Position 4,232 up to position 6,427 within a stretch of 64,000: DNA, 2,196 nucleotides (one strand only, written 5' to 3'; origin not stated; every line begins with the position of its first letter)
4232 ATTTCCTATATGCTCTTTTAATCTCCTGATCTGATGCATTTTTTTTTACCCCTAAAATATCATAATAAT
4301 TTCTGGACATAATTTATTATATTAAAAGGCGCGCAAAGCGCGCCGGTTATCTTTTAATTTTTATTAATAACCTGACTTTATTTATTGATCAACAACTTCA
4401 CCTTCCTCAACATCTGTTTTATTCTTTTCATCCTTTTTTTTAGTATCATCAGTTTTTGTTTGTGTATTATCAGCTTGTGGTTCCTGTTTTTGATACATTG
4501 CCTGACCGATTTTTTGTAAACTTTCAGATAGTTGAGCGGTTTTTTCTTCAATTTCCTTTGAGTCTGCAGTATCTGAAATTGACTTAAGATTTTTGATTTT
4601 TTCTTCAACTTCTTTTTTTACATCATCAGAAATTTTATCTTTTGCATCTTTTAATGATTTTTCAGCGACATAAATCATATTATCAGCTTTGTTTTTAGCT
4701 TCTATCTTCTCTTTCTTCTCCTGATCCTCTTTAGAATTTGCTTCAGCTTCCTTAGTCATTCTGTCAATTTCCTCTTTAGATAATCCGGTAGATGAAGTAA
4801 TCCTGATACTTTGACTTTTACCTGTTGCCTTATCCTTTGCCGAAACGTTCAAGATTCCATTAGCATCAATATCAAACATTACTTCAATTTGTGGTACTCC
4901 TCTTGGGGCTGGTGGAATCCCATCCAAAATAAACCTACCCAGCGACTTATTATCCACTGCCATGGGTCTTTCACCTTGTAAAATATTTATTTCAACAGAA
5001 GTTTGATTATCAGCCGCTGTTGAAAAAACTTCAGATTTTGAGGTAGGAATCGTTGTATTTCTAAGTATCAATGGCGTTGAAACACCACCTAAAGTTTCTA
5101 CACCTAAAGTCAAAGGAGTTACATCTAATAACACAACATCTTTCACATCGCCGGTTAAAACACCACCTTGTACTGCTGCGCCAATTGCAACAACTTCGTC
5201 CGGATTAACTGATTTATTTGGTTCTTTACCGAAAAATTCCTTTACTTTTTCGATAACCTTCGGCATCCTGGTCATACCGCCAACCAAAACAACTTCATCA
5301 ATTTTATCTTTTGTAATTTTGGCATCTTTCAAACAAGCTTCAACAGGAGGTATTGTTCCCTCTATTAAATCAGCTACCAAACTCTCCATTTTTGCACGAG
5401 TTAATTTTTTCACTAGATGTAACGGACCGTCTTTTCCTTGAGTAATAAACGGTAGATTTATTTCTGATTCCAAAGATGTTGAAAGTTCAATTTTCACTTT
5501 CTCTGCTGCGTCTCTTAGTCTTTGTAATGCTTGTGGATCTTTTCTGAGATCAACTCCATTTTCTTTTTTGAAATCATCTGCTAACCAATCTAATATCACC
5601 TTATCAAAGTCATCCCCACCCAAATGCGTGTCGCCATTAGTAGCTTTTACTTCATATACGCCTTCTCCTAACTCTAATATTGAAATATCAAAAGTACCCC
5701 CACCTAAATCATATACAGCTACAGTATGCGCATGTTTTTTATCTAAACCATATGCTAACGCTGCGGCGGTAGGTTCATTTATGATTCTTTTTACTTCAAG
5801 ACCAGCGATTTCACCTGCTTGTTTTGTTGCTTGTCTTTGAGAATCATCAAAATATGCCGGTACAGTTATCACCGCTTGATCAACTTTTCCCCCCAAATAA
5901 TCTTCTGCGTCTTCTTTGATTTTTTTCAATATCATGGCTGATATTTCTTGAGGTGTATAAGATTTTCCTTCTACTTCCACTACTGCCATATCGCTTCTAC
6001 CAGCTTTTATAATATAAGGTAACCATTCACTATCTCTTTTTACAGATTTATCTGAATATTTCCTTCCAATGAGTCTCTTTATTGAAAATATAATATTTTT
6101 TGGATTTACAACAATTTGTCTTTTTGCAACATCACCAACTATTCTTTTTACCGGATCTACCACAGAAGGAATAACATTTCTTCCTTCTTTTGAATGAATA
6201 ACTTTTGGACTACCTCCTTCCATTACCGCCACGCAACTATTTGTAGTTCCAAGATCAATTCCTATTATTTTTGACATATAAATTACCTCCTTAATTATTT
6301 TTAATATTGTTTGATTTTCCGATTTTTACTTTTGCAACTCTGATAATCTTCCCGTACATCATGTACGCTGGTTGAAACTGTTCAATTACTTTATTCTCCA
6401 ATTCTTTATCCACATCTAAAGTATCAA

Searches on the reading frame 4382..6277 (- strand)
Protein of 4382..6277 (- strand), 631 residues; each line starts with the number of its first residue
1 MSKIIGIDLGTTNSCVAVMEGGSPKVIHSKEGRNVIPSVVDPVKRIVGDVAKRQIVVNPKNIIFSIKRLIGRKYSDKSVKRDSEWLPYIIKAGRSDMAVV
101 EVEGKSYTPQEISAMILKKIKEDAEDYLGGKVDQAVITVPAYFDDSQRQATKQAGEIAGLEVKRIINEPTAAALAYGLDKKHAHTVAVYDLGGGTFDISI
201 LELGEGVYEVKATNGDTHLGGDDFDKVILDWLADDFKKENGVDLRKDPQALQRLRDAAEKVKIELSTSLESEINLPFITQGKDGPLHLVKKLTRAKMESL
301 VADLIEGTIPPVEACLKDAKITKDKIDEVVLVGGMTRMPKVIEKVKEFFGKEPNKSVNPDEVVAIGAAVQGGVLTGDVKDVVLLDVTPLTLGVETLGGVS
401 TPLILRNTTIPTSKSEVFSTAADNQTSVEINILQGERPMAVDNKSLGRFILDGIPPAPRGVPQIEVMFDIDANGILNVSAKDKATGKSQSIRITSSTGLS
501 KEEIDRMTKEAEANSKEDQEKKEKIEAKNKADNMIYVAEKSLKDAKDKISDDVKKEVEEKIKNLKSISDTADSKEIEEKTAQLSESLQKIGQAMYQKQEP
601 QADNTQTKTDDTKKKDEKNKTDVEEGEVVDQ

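Call 25: find_encoding_contigs(protein=window:4382-6277:-, flank=10000, max_places=1)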
Protein window:4382-6277:- (631 aa): 3 contigs read that carry it; 1 place shown.
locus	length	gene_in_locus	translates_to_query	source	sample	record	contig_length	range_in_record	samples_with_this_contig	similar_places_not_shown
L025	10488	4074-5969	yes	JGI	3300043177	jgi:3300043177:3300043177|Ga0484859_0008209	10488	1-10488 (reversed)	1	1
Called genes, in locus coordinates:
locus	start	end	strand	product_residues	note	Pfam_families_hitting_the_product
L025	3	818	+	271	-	?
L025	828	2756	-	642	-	PF01229:Glyco_hydro_39, PF11790:Glyco_hydro_cc (weak)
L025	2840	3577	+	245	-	PF01628:HrcA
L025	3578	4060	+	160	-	PF01025:GrpE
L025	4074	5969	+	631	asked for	PF00012:HSP70, PF06723:MreB_Mbl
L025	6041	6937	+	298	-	PF00226:DnaJ, PF01556:DnaJ_C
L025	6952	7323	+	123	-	PF00903:Glyoxalase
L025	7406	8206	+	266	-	PF09992:NAGPA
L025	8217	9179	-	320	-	PF02618:YceG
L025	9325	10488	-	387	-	?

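Call 44: find_homologous_proteins(query=window:4382-6277:-, max_evalue=1e-100)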
Query window:4382-6277:- (631 aa): 8000 proteins with E <= 1e-100 among 8000 candidates; the best 120 are listed.
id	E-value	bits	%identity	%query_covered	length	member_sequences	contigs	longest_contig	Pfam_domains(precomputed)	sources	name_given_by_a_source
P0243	0.0e+0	1346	100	100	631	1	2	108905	PF00012.27,PF06723.20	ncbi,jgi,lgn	jgi:molecular chaperone DnaK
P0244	0.0e+0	1123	81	100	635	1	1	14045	PF00012.27,PF06723.20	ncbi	-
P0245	0.0e+0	1121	81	100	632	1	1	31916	PF00012.27,PF06723.20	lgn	-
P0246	0.0e+0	1118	82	100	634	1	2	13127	PF00012.27,PF06723.20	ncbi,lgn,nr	ncbi:molecular chaperone DnaK [Candidatus Gottesmanbacteria bacterium]|nr:molecular chaperone DnaK [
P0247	0.0e+0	1118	81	100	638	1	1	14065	PF00012.27,PF06723.20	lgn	-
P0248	0.0e+0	1117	85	94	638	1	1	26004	PF00012.27,PF06723.20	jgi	-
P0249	0.0e+0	1117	85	96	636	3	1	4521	PF00012.27,PF06723.20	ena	-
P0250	0.0e+0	1116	81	100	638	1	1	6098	PF00012.27,PF06723.20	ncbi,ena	-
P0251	0.0e+0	1115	82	99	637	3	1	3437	PF00012.27,PF06723.20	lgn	-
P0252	0.0e+0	1115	83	95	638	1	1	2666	PF00012.27,PF06723.20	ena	-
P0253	0.0e+0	1113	83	95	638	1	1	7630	PF00012.27,PF06723.20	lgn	-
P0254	0.0e+0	1113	83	95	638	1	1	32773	PF00012.27,PF06723.20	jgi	-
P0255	0.0e+0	1113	83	95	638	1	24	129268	PF00012.27,PF06723.20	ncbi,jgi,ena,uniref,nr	ncbi:molecular chaperone DnaK [Candidatus Gottesmanbacteria bacterium RIFCSPLOWO2_01_FULL_42_22]|uni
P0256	0.0e+0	1112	83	95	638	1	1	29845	PF00012.27,PF06723.20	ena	-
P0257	0.0e+0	1111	84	95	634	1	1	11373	PF00012.27,PF06723.20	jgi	-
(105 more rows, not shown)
